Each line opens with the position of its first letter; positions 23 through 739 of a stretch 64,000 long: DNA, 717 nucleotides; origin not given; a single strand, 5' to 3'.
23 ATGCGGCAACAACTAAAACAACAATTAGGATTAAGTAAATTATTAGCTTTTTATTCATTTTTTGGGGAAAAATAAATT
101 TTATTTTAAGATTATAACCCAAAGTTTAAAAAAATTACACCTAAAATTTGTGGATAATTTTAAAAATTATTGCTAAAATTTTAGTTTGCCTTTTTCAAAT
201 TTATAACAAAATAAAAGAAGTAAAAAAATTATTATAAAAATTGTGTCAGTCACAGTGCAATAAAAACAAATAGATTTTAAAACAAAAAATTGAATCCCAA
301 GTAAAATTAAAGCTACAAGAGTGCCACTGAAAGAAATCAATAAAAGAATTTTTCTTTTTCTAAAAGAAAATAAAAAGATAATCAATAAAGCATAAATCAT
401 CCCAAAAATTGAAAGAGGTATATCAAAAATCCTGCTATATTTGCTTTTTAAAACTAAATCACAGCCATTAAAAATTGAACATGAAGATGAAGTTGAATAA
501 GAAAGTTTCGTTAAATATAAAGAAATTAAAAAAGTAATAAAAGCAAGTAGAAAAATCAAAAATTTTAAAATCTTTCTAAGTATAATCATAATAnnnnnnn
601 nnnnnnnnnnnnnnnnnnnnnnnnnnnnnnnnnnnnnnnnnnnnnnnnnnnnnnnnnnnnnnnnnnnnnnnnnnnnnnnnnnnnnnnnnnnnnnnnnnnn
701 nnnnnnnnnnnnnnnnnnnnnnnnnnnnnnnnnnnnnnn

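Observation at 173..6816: Extracytoplasmic thiol/quinone redox island: split VKOR plus stand-alone Trx-like partner, CcdA, NDH-2 and DoxX/DoxD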

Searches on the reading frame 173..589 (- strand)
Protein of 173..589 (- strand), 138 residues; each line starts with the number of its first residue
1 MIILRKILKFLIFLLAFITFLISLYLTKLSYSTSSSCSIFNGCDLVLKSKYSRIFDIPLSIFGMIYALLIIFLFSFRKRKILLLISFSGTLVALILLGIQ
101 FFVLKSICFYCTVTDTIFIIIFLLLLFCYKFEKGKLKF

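Call 3: search_protein_families(library=pfam, proteins=[window:173-589:-], max_evalue=0.1)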
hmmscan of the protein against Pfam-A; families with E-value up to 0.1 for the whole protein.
window:173-589:- (138 aa): 1 family
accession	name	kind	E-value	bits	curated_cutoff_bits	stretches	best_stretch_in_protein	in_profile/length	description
PF07884.19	VKOR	-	3.9e-17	63.1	27.5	1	11-124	2-132/134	Vitamin K epoxide reductase family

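Call 4: search_protein_families(library=ncbifam, proteins=[window:173-589:-], max_evalue=0.1)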
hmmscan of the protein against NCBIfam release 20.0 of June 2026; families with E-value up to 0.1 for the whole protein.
window:173-589:- (138 aa): 2 families
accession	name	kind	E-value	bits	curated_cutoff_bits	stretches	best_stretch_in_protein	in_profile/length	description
NF011480.0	PRK14889.1-4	equivalog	1.3e-08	35.3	120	1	5-126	3-127/132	VKOR family protein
NF011478.0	PRK14889.1-1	equivalog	1.5e-05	25.1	182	1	38-124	46-139/152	VKOR family protein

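Call 11: search_solved_structures(query=window:173-589:-, max_evalue=1, show_alignments=2)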
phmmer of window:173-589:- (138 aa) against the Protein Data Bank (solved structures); distinct sequences matched with E-value up to 1: 3.
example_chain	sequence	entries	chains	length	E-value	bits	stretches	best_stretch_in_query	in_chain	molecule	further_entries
4nv6_A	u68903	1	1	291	1.9e-06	31.7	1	9-130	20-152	VKORC1/thioredoxin domain protein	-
4nv2_A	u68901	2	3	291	2.7e-05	28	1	9-130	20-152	VKORC1/thioredoxin domain protein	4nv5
3kp9_A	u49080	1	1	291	4e-05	27.4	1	9-130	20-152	VKORC1/thioredoxin domain protein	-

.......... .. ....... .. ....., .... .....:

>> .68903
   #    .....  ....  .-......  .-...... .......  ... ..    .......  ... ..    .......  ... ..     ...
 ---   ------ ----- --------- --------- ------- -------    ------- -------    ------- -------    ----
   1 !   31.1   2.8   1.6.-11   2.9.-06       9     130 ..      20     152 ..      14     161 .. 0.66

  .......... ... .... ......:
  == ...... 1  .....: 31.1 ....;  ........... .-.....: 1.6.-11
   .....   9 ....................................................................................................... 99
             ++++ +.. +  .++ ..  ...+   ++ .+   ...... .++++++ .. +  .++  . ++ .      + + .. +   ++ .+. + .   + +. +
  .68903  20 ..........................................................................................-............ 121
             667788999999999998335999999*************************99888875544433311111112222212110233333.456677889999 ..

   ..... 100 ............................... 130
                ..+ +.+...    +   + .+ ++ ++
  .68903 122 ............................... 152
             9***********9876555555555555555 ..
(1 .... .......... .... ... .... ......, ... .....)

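Call 12: find_encoding_contigs(protein=window:173-589:-, flank=10000, max_places=6)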
Protein window:173-589:- (138 aa): 2 contigs read that carry it; 2 places shown.
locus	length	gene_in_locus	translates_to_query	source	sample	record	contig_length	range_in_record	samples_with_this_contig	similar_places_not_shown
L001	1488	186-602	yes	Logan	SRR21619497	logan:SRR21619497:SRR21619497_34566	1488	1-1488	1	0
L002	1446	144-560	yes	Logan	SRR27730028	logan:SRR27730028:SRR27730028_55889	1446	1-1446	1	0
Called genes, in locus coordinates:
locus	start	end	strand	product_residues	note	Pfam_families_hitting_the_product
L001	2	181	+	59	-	?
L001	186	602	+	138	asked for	PF07884:VKOR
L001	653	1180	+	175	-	PF12685:SpoIIIAH (weak), PF00173:Cyt-b5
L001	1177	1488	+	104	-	?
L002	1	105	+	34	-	?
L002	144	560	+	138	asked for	PF07884:VKOR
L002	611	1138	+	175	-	PF12685:SpoIIIAH (weak), PF00173:Cyt-b5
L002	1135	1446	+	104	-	?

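Call 38: find_homologous_proteins(query=window:173-589:-, max_evalue=0.001)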
Query window:173-589:- (138 aa): 11 proteins with E <= 0.001 among 3602 candidates.
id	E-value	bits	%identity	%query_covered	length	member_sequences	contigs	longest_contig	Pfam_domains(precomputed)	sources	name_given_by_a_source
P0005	2.4e-72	259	100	100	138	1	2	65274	PF07884.20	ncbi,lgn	-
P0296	8.6e-63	229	89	96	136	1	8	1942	PF07884.20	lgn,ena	-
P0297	1.9e-62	227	89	96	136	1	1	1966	PF07884.20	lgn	-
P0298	4.0e-62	226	89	96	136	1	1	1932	PF07884.20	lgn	-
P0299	1.6e-42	163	70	80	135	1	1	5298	PF07884.20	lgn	-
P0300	1.2e-39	154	68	91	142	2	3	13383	PF07884.20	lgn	-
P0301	1.2e-36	144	64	80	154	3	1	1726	PF07884.20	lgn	-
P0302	2.1e-36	143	63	82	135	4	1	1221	PF07884.20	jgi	-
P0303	1.3e-12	66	39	76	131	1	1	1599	PF07884.20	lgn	-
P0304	6.8e-10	57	37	83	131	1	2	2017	PF07884.20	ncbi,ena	-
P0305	4.4e-8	52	34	78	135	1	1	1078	PF07884.20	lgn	-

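Call 39: find_encoding_contigs(protein=P0300, flank=10000, max_places=3)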
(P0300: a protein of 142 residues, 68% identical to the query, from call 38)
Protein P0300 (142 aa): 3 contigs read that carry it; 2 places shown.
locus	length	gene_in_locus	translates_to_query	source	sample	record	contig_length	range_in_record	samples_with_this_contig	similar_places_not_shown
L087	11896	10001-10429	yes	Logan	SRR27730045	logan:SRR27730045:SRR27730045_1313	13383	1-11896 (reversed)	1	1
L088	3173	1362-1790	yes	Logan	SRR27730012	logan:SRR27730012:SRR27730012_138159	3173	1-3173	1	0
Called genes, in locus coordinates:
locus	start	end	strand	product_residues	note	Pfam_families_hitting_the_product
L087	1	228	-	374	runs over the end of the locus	PF04894:Nre_N, PF04895:Nre_C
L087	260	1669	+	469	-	PF10559:Plug_translocon (weak), PF00344:SecY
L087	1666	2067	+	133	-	-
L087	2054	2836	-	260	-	PF00705:PCNA_N, PF02747:PCNA_C (weak)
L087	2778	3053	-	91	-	-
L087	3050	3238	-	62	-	PF06093:Spt4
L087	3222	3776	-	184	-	PF03876:SHS2_Rpb7-N, PF00575:S1 (weak)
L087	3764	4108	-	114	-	PF18477:PIN_9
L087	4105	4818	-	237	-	PF02463:SMC_N (faint), PF09818:ABC_ATPase (faint), PF00005:ABC_tran, PF01637:ATPase_2 (weak), PF13304:AAA_21 (faint)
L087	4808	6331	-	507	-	PF00528:BPD_transp_1 (faint)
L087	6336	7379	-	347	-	PF01547:SBP_bac_1, PF13531:SBP_bac_11, PF13416:SBP_bac_8, PF13343:SBP_bac_6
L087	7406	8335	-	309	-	-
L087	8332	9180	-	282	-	-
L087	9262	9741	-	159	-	-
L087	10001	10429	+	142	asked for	PF07884:VKOR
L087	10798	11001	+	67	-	-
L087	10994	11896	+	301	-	?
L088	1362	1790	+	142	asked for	PF07884:VKOR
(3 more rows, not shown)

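Call 40: find_encoding_contigs(protein=P0299, flank=10000, max_places=3)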
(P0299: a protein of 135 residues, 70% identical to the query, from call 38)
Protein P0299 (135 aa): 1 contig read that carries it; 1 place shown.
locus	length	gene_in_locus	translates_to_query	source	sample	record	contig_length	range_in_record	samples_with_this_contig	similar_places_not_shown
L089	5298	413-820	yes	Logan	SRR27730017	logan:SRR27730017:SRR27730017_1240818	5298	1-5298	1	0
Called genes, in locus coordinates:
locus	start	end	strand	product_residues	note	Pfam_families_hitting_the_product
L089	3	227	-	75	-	?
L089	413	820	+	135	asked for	PF07884:VKOR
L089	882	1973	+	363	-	-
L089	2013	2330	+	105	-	-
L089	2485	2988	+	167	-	PF00173:Cyt-b5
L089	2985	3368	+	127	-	PF07681:DoxX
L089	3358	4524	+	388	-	PF07690:MFS_1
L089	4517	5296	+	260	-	?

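Call 41: find_encoding_contigs(protein=P0296, flank=10000, max_places=3)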
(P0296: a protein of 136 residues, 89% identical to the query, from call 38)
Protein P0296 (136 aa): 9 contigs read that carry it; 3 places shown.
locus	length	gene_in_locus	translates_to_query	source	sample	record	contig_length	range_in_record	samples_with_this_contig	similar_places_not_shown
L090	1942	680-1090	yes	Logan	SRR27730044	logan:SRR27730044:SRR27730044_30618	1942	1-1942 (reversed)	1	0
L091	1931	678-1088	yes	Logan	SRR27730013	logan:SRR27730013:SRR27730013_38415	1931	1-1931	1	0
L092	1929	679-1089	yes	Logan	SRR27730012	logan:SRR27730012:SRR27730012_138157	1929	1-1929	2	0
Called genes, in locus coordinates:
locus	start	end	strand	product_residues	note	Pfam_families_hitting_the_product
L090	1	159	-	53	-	?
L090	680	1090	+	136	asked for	PF07884:VKOR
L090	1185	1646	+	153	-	PF00173:Cyt-b5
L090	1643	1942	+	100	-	?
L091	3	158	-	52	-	?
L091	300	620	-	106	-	-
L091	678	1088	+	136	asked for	PF07884:VKOR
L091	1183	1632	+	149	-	PF00173:Cyt-b5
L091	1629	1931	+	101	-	?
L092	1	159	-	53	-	?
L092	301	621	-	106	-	-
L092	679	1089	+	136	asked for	PF07884:VKOR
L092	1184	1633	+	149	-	PF00173:Cyt-b5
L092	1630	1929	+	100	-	?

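Call 44: search_protein_families(library=pfam, proteins=[L001:653-1180:+, L001:1177-1488:+, L089:882-1973:+, L089:2013-2330:+, L089:2485-2988:+, L089:2985-3368:+, L087:9262-9741:-, L087:10994-11896:+, L090:1643-1942:+, L091:300-620:-], max_evalue=0.01)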
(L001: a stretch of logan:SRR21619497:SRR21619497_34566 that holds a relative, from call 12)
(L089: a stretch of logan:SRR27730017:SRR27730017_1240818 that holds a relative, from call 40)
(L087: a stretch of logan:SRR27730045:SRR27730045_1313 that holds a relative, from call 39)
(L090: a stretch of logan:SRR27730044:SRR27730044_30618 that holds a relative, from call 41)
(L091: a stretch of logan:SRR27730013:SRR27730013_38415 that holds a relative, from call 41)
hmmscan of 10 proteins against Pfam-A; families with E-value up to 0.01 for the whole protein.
L001:653-1180:+ (175 aa): 6 families
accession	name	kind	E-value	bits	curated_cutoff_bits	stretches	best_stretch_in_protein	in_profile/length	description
PF00173.33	Cyt-b5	-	5.4e-22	78.1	23.7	1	100-170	1-71/74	Cytochrome b5-like Heme/Steroid binding domain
PF12685.13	SpoIIIAH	-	3.5e-05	24.3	30.6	1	17-101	1-71/191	SpoIIIAH-like protein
PF01496.24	V_ATPase_I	-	0.00049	18.6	30.7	1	17-108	613-707/815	V-type ATPase 116kDa subunit family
PF22251.1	PFF1_TM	-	0.00097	19.2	32.3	1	16-110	92-189/300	Vacuolar membrane protease, transmembrane domain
PF16118.10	DUF4834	-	0.0039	18.5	27.8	1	19-88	7-77/99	Domain of unknown function (DUF4834)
PF13965.12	SID-1_RNA_chan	-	0.0095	15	28.7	0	6-108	101-204/594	dsRNA-gated channel SID-1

L001:1177-1488:+ (104 aa): 1 family
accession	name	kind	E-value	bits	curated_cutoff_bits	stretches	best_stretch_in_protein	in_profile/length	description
PF07681.17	DoxX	-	1.1e-07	32.8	23.6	1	5-84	1-80/85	DoxX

L089:882-1973:+ (363 aa): 1 family
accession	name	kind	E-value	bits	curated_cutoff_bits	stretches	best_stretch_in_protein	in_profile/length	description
PF21329.2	CYP38_PsbQ-like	-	0.0025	18.7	27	1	64-129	30-97/117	Peptidyl-prolyl cis-trans isomerase CYP38-like, PsbQ-like domain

L089:2013-2330:+ (105 aa): 0 families

L089:2485-2988:+ (167 aa): 1 family
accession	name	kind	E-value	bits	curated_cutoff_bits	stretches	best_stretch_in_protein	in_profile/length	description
PF00173.33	Cyt-b5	-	1.1e-22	80.3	23.7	1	92-164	1-73/74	Cytochrome b5-like Heme/Steroid binding domain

L089:2985-3368:+ (127 aa): 1 family
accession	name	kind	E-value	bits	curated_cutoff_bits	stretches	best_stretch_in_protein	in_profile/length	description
PF07681.17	DoxX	-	3.1e-07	31.4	23.6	1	6-83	2-79/85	DoxX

L087:9262-9741:- (159 aa): 0 families

L087:10994-11896:+ (301 aa): 1 family
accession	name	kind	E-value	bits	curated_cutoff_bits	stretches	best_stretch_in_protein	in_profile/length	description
PF07995.17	GSDH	-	1.2e-65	222.5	25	1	62-285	1-240/332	Glucose / Sorbosone dehydrogenase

L090:1643-1942:+ (100 aa): 1 family
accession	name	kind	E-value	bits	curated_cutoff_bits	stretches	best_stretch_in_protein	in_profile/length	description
PF07681.17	DoxX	-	6.1e-08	33.6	23.6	1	5-83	1-79/85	DoxX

L091:300-620:- (106 aa): 0 families

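Call 47: find_related_loci(query=A3, collection=metagenome_contigs, flank=8000)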
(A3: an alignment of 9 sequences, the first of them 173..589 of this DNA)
Query A3 (138 aa) in metagenome_contigs; peptide patterns used: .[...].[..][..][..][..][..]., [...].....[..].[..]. (x = any residue, [..] = any of these).
600 stretches matched a pattern (row limit reached: there are more); 308 encode a relative of the query (tblastn E <= 1e-3); the best 80 are kept; 80 distinct loci.
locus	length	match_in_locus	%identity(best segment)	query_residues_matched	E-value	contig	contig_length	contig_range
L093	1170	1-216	96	67-138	2e-37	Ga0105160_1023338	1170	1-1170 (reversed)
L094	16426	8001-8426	40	2-137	8e-20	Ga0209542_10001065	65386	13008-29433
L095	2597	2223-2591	40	2-117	8e-20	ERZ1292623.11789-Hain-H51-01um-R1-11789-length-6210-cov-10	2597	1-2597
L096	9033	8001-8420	40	3-135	3e-19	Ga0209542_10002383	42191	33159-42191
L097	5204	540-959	40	3-135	3e-19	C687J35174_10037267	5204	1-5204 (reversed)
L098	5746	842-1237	36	1-124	2e-19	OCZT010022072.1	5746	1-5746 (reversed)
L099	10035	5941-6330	40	1-122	5e-19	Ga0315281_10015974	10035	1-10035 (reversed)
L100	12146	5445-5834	38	1-122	9e-18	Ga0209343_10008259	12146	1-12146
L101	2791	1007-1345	41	11-115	7e-18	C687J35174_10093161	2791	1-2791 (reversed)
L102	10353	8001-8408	35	6-133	2e-17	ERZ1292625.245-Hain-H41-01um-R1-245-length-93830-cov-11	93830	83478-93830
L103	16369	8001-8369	40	15-126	2e-17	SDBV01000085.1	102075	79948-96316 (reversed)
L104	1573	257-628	33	6-124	3e-17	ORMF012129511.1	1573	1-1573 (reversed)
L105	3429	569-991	38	5-135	3e-17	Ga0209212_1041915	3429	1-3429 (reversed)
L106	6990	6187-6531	37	11-117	1e-16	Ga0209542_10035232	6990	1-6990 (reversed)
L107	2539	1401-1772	35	12-124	1e-16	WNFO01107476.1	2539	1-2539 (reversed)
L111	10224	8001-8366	39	1-114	4e-16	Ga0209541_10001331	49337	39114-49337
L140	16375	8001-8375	34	8-124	3e-14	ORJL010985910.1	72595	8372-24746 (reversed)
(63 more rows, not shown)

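Call 69: search_protein_families(library=pfam, proteins=[L094:7286-8011:+, L094:8544-9101:-], max_evalue=0.01)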
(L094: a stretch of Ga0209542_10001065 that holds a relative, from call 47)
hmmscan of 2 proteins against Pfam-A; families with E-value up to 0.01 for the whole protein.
L094:7286-8011:+ (242 aa): 3 families
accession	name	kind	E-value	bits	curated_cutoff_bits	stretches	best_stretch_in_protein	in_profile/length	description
PF13462.12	Thioredoxin_4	-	2.2e-30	106.5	23.2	1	72-236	3-164/165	Thioredoxin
PF01323.26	DSBA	-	4.9e-14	53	25.6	1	85-235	1-190/191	DSBA-like thioredoxin domain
PF13743.12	Thioredoxin_5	-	8.4e-05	22.8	27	1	165-217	111-163/186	Thioredoxin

L094:8544-9101:- (186 aa): 1 family
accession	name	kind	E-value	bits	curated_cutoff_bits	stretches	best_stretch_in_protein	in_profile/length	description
PF00334.24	NDK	-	1.1e-33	116.4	27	2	88-176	57-135/135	Nucleoside diphosphate kinase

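Call 82: search_protein_families(library=ncbifam, proteins=[L001:692-1180:+, L140:2432-3322:+, L140:3340-3855:+, L140:8444-8824:+, L140:3914-4186:+, L140:4119-5327:+], max_evalue=0.01)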
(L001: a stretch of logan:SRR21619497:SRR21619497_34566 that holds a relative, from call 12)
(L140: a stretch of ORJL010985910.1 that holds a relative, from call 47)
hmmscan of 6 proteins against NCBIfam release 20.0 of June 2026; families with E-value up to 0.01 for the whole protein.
L001:692-1180:+ (162 aa): 8 families
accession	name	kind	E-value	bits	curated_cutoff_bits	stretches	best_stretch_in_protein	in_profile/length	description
NF042931.1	SAG1386_EF1546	equivalog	0.00015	21.9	80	1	6-78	34-103/158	SAG1386/EF1546 family surface-associated protein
NF038014.1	Chlamy_inclu_1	subfamily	0.00016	22.1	200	1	6-83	7-86/238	inclusion-associated protein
NF033598.2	elast_bind_EbpS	equivalog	0.0026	16.7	300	1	7-92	307-385/498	elastin-binding protein EbpS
NF047418.1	teichoic_AuxB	equivalog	0.003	16.6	300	1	7-109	130-234/345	lipoteichoic acid stability factor AuxB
NF033512.1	T2SS_chap_CpaB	equivalog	0.005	16.8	90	1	9-96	4-90/206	metalloprotease secretion chaperone CpaB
TIGR03779.1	Bac_Flav_CT_M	equivalog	0.005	16.1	172.45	1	3-93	5-97/410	conjugative transposon protein TraM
NF038340.1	SAR2788_fam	subfamily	0.0077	16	50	0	4-89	1-80/177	SAR2788 family putative toxin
TIGR02896.1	spore_III_AF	equivalog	0.008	16.5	61.3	0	5-79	34-105/106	stage III sporulation protein AF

L140:2432-3322:+ (296 aa): 0 families

L140:3340-3855:+ (171 aa): 0 families

L140:8444-8824:+ (126 aa): 0 families

L140:3914-4186:+ (90 aa): 3 families
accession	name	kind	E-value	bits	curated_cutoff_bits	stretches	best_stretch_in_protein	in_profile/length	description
NF052430.1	repress_RicR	exception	1.7e-15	57.4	175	1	8-77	10-79/93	copper-sensing transcriptional repressor RicR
NF011613.0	PRK15039.1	equivalog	7e-08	33.1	138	1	3-78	9-80/90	Ni(II)/Co(II)-binding transcriptional repressor RcnR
NF008464.0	PRK11352.1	equivalog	3e-07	30.7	133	1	5-82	7-85/91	formaldehyde-responsive transcriptional repressor FrmR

L140:4119-5327:+ (402 aa): 14 families
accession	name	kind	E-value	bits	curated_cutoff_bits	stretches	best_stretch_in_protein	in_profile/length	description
TIGR03467.1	HpnE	equivalog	3.6e-09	36.5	283.05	1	31-213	1-189/430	hydroxysqualene dehydroxylase HpnE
NF005560.0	PRK07233.1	equivalog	0.00012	21.1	252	1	30-79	2-53/435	hypothetical protein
TIGR00275.1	TIGR00275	subfamily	0.0002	20.3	183.8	0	31-79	1-51/401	aminoacetone oxidase family FAD-binding enzyme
NF002480.1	PRK01747.1-1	equivalog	0.00022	19.8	540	1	17-59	238-279/645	bifunctional tRNA (5-methylaminomethyl-2-thiouridine)(34)-methyltransferase MnmC2/FAD-dependent 5-carboxymethylaminomethyl-2-thiouridine(34)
TIGR01292.1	TRX_reduct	equivalog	0.00052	18.9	343.45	1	224-279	63-117/300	thioredoxin-disulfide reductase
TIGR02731.1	phytoene_desat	equivalog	0.00069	18.5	569.4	1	30-224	1-206/453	15-cis-phytoene desaturase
NF005313.0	PRK06847.1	subfamily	0.0022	17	372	1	26-58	2-34/375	hypothetical protein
NF003724.0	PRK05329.2-3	equivalog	0.0037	16.3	327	1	29-64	2-37/426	glycerol-3-phosphate dehydrogenase subunit GlpB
NF003719.0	PRK05329.1-2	equivalog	0.0047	15.9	359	1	31-57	5-31/423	glycerol-3-phosphate dehydrogenase subunit GlpB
TIGR03197.1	MnmC_Cterm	equivalog_domain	0.0053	15.9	174.2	0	30-59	1-30/400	FAD-dependent 5-carboxymethylaminomethyl-2-thiouridine(34) oxidoreductase MnmC1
NF041087.1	bile_acid_BaiCD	equivalog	0.0068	14.5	825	0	23-62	375-416/642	bile acid Fe-S flavoenzyme BaiCD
NF008841.0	PRK11883.1-1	equivalog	0.0073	15.3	517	0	29-69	4-49/453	protoporphyrinogen oxidase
TIGR02734.1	crtI_fam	subfamily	0.0083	14.9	238.1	0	32-66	2-38/504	phytoene desaturase family protein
NF005547.0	PRK07208.1-3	equivalog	0.0088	14.8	380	0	27-173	3-160/465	hypothetical protein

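Call 87: find_encoding_contigs(protein=P0301, flank=5000, max_places=3)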
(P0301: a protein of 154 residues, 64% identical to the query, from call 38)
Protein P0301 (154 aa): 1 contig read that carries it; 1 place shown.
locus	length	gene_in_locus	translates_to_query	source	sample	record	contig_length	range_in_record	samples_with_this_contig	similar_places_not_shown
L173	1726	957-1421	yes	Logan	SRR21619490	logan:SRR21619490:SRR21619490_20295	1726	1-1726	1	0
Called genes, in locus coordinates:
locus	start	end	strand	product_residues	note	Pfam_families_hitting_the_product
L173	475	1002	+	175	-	-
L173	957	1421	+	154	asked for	PF07884:VKOR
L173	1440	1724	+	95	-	?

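Call 88: find_encoding_contigs(protein=P0302, flank=5000, max_places=3)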
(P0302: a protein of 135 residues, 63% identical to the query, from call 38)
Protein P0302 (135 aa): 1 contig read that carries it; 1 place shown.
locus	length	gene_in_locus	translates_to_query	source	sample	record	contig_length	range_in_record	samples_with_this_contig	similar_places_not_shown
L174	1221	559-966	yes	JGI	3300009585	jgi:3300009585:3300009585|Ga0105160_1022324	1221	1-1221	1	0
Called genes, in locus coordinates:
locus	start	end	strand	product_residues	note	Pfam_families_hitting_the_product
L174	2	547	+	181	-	?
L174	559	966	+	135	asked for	PF07884:VKOR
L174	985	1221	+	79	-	?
